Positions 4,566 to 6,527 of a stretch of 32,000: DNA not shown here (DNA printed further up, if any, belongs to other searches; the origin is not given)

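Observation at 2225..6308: B12 acyl-CoA mutase, LLM (F420-type) oxidoreductase and family III CoA-transferase form one translationally coupled cistron chain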

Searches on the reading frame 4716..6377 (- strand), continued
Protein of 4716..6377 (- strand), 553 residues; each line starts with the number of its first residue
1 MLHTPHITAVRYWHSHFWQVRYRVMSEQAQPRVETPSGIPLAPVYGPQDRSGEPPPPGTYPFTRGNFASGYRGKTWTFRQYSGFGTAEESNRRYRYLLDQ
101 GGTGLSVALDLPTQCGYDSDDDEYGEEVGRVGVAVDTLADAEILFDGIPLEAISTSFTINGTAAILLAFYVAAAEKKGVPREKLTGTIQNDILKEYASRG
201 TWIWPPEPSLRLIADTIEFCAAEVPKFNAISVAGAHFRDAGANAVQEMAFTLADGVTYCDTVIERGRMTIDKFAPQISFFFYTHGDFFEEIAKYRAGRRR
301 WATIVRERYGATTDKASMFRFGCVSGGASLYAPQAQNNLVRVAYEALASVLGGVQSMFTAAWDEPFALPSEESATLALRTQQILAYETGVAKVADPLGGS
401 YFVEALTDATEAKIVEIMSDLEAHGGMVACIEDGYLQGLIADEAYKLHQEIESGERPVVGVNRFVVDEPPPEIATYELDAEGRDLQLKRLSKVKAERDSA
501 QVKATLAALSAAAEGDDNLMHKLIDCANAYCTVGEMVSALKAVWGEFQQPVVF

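Call 40: search_solved_structures(query=window:4716-6305:-, show_alignments=5, max_evalue=1e-100)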
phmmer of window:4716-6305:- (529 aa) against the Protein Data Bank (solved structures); distinct sequences matched with E-value up to 1e-100: 7.
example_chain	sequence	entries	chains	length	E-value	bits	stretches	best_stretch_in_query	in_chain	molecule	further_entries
4r3u_A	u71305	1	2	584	9e-152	509.4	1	32-529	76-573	2-hydroxyisobutyryl-CoA mutase large subunit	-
8gju_J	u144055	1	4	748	1.9e-141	475.3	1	10-524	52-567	Methylmalonyl-CoA mutase, mitochondrial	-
2xij_A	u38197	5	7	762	2e-141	475.3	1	10-524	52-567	METHYLMALONYL-COA MUTASE, MITOCHONDRIAL | Methylmalonyl-CoA mutase, mitochondrial precursor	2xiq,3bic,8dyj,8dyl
6oxc_A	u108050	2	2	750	1.2e-120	406.7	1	10-524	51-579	Methylmalonyl-CoA mutase large subunit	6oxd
1req_A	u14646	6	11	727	1.8e-116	393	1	33-524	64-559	METHYLMALONYL-COA MUTASE | PROTEIN (METHYLMALONYL-COA MUTASE)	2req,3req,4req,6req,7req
5req_A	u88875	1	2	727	6.3e-116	391.2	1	33-524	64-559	PROTEIN (METHYLMALONYL-COA MUTASE ALPHA-SUBUNIT)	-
1e1c_A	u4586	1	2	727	4.4e-115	388.4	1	33-524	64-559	METHYLMALONYL-COA MUTASE ALPHA CHAIN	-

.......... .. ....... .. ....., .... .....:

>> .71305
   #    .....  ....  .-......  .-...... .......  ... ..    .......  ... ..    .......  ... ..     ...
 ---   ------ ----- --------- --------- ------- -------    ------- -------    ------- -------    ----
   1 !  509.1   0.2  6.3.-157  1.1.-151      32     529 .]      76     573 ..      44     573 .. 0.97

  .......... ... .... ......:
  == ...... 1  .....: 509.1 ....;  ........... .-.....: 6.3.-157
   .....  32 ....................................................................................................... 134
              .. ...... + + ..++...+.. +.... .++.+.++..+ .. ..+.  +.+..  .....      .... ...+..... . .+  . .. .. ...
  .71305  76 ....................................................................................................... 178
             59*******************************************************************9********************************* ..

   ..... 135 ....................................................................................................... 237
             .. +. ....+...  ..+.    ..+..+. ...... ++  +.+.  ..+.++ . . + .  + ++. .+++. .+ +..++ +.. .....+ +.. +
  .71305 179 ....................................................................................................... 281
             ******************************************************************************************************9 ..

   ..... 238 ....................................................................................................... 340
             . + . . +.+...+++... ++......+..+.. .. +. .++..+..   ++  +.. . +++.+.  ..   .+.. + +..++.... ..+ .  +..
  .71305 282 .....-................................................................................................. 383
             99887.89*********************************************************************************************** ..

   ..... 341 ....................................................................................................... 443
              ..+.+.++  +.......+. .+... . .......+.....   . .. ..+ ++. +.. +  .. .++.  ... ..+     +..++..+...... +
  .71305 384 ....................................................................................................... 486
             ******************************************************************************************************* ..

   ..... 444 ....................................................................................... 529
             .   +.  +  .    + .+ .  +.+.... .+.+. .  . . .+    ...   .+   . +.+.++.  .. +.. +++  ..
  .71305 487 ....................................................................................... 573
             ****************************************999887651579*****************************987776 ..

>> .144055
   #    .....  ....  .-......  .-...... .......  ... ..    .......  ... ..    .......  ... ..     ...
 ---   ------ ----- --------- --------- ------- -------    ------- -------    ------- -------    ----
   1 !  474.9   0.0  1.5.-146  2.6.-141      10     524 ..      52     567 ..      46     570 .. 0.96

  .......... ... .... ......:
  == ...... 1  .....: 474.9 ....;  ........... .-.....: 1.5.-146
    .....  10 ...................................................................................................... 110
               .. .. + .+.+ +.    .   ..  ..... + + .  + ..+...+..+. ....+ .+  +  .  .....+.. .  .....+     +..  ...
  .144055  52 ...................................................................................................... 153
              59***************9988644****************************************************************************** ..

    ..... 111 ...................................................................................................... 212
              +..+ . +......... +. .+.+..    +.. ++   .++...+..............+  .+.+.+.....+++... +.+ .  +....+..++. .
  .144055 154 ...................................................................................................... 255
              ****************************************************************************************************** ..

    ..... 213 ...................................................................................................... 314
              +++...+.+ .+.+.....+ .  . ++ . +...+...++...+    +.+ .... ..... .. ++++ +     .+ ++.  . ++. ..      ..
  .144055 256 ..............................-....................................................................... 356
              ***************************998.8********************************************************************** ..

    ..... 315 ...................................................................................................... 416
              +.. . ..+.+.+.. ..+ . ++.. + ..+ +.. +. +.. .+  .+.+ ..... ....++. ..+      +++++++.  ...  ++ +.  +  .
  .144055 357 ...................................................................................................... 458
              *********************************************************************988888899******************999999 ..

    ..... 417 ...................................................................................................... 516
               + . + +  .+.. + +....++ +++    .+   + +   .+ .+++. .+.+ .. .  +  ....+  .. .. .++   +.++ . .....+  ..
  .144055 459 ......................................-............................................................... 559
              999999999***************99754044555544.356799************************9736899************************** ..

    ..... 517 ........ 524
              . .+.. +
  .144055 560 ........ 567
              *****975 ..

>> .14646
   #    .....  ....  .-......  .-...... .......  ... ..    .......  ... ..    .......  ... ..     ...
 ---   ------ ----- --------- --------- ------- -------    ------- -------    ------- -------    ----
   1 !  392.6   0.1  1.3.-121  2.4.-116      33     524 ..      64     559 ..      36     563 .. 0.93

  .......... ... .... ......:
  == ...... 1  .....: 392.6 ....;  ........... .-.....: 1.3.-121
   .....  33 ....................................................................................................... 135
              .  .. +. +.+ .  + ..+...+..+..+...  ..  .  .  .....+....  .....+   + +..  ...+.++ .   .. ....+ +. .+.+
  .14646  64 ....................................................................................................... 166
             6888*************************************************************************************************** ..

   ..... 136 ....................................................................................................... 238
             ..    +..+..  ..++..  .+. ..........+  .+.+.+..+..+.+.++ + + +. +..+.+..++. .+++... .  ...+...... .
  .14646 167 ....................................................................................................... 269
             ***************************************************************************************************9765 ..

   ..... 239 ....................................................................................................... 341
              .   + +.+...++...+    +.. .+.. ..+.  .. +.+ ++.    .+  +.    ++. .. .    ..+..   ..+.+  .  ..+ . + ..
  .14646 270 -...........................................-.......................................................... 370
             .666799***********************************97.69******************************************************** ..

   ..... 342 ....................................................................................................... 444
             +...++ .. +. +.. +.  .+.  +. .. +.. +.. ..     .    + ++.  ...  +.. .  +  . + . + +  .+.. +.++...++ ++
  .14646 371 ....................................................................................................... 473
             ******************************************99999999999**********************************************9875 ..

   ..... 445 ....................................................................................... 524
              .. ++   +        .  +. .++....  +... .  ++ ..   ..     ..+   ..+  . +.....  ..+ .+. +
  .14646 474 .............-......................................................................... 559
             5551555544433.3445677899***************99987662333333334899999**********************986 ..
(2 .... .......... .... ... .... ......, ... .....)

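Call 50: find_encoding_contigs(protein=P0009, flank=10000, max_places=1)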
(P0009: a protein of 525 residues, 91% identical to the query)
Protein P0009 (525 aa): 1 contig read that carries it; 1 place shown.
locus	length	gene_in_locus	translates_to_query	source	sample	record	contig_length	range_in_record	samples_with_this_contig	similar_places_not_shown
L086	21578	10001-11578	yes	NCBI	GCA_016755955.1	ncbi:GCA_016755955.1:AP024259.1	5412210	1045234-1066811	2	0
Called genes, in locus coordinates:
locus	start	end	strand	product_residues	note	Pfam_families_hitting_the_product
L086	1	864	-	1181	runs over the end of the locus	PF00501:AMP-binding, PF00550:PP-binding, PF01370:Epimerase, PF07993:NAD_binding_4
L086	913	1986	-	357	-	PF12838:Fer4_7 (faint), PF13237:Fer4_10 (faint), PF13484:Fer4_16 (faint)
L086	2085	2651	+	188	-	PF05368:NmrA, PF13460:NAD_binding_10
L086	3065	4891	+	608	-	PF01979:Amidohydro_1 (faint), PF07969:Amidohydro_3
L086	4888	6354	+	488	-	PF00890:FAD_binding_2 (faint), PF01266:DAO (faint), PF07992:Pyr_redox_2 (faint)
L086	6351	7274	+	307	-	PF00561:Abhydrolase_1, PF12146:Hydrolase_4, PF12697:Abhydrolase_6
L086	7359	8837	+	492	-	PF00171:Aldedh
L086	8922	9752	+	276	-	PF00106:adh_short, PF08659:KR, PF13561:adh_short_C2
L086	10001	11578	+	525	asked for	PF01642:MM_CoA_mutase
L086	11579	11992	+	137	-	PF02310:B12-binding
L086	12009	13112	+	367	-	PF02515:CoA_transf_3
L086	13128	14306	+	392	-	PF02771:Acyl-CoA_dh_N, PF02770:Acyl-CoA_dh_M, PF00441:Acyl-CoA_dh_1, PF08028:Acyl-CoA_dh_2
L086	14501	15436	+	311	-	PF00378:ECH_1, PF16113:ECH_2, PF00378:ECH_1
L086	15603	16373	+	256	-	PF00106:adh_short, PF13561:adh_short_C2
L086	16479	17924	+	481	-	PF00171:Aldedh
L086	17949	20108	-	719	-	PF02771:Acyl-CoA_dh_N, PF00441:Acyl-CoA_dh_1, PF02771:Acyl-CoA_dh_N (weak), PF02770:Acyl-CoA_dh_M, PF00441:Acyl-CoA_dh_1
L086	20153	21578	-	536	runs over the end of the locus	PF00501:AMP-binding, PF13193:AMP-binding_C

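Call 51: find_encoding_contigs(protein=P0111, flank=10000, max_places=1)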
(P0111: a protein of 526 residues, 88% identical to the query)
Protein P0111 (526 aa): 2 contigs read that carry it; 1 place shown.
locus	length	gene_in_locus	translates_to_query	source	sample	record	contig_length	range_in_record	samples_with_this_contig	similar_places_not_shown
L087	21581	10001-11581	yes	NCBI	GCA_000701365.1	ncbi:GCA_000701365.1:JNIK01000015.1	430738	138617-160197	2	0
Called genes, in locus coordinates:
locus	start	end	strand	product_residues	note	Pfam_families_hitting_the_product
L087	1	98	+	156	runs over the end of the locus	PF12172:zf-ChsH2, PF01796:OB_ChsH2_C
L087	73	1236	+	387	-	PF00108:Thiolase_N, PF02803:Thiolase_C (weak), PF22691:Thiolase_C_1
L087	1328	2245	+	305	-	PF00296:Bac_luciferase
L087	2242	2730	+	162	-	PF19315:MC_hydratase, PF01575:MaoC_dehydratas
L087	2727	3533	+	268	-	PF03328:HpcH_HpaI, PF15617:C-C_Bond_Lyase (faint)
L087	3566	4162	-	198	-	PF00440:TetR_N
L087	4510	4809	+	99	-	PF00111:Fer2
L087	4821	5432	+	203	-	PF02627:CMD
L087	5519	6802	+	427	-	PF00355:Rieske, PF00848:Ring_hydroxyl_A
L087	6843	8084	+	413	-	PF01979:Amidohydro_1, PF07969:Amidohydro_3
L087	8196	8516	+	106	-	-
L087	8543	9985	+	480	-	PF00171:Aldedh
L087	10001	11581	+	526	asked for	PF01642:MM_CoA_mutase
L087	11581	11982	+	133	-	PF02310:B12-binding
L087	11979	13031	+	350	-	PF02515:CoA_transf_3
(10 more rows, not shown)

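Call 52: find_encoding_contigs(protein=P0038, flank=10000, max_places=1)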
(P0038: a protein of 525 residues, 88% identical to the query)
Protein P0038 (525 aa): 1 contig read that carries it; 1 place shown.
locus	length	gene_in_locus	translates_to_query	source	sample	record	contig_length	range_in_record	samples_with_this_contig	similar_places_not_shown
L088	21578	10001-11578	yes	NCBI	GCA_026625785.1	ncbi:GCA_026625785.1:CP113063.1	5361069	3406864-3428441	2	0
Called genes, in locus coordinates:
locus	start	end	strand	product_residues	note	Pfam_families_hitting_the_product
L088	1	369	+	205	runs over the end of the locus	PF00440:TetR_N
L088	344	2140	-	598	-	PF13174:TPR_6 (faint), PF21545:T7SS_EccA1_N, PF07719:TPR_2 (faint), PF13428:TPR_14 (faint), PF13432:TPR_16 (faint), PF14559:TPR_19 (faint), PF00004:AAA, PF17866:AAA_lid_6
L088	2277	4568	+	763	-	PF18072:FGAR-AT_linker, PF00586:AIRS, PF02769:AIRS_C, PF00586:AIRS, PF02769:AIRS_C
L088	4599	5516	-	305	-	PF24684:Vgb_lyase (faint), PF08450:SGL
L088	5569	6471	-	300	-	PF03009:GDPD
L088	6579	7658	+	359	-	PF19328:DAP_DH_C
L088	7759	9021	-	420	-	PF04909:Amidohydro_2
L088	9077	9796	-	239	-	PF01325:Fe_dep_repress, PF01047:MarR (weak), PF01978:TrmB (faint), PF12802:MarR_2 (weak), PF13412:HTH_24 (weak), PF02742:Fe_dep_repr_C, PF04023:FeoA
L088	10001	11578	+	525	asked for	PF01642:MM_CoA_mutase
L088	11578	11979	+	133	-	PF02310:B12-binding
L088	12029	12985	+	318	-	PF00296:Bac_luciferase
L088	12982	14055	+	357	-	PF02515:CoA_transf_3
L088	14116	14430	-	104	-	-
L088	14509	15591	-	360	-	PF00970:FAD_binding_6, PF00175:NAD_binding_1, PF00111:Fer2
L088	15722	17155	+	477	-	PF00501:AMP-binding, PF13193:AMP-binding_C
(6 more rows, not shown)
